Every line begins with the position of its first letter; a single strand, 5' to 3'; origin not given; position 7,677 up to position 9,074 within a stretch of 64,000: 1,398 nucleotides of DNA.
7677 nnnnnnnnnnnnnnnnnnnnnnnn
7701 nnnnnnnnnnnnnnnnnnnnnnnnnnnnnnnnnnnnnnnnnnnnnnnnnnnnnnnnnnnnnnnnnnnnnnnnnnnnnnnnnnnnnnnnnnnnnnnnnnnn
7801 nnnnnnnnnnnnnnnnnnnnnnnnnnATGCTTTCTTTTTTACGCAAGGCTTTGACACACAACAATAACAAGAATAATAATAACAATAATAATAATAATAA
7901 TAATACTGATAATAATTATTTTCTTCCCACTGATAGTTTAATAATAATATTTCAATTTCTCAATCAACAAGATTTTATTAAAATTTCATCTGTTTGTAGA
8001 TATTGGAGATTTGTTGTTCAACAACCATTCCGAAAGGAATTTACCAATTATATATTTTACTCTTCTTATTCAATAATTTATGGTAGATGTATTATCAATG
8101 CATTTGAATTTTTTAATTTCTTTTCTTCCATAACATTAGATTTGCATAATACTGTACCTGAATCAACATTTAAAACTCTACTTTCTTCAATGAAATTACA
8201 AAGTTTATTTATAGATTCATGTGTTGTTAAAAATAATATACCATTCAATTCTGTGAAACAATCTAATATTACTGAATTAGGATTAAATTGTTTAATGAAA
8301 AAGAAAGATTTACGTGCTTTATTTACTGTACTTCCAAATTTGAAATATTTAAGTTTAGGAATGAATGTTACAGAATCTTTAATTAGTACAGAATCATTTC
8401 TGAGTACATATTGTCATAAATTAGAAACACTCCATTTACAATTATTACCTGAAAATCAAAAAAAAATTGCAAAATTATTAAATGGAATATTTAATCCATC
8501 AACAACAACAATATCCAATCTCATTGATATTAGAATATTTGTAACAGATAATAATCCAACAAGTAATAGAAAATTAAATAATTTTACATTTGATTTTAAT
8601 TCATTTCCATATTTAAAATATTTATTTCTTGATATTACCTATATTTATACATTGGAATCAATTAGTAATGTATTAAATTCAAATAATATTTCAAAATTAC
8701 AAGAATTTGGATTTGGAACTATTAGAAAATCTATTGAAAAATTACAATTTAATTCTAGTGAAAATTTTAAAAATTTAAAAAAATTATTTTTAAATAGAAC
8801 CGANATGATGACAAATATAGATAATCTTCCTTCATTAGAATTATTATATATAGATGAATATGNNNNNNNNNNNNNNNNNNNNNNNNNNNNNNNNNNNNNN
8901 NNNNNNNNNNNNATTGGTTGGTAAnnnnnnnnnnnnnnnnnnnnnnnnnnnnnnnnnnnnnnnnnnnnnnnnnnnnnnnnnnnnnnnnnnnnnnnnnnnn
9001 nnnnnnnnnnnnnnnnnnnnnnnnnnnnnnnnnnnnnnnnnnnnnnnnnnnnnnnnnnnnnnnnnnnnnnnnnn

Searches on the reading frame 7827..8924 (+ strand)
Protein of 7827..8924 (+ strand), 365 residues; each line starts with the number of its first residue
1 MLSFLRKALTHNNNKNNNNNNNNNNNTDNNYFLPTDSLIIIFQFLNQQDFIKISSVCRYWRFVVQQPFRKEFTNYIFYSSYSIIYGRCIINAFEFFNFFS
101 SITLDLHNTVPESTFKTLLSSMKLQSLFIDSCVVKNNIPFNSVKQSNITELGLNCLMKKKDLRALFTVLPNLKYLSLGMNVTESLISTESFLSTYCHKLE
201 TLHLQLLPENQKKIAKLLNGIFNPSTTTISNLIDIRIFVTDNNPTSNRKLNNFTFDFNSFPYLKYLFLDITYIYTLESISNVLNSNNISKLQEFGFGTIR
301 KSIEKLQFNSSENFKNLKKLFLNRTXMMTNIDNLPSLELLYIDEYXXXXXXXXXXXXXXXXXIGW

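Call 16: search_protein_families(library=pfam, proteins=[window:7827-8924:+], max_evalue=0.001)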
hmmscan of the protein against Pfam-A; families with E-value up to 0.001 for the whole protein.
window:7827-8924:+ (365 aa): 2 families
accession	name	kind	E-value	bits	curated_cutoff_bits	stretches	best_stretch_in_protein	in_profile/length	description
PF12937.12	F-box-like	-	2.4e-07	30.9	24.3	1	33-67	4-38/47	F-box-like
PF00646.38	F-box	-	1.1e-06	28.7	20.5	1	33-67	4-38/43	F-box domain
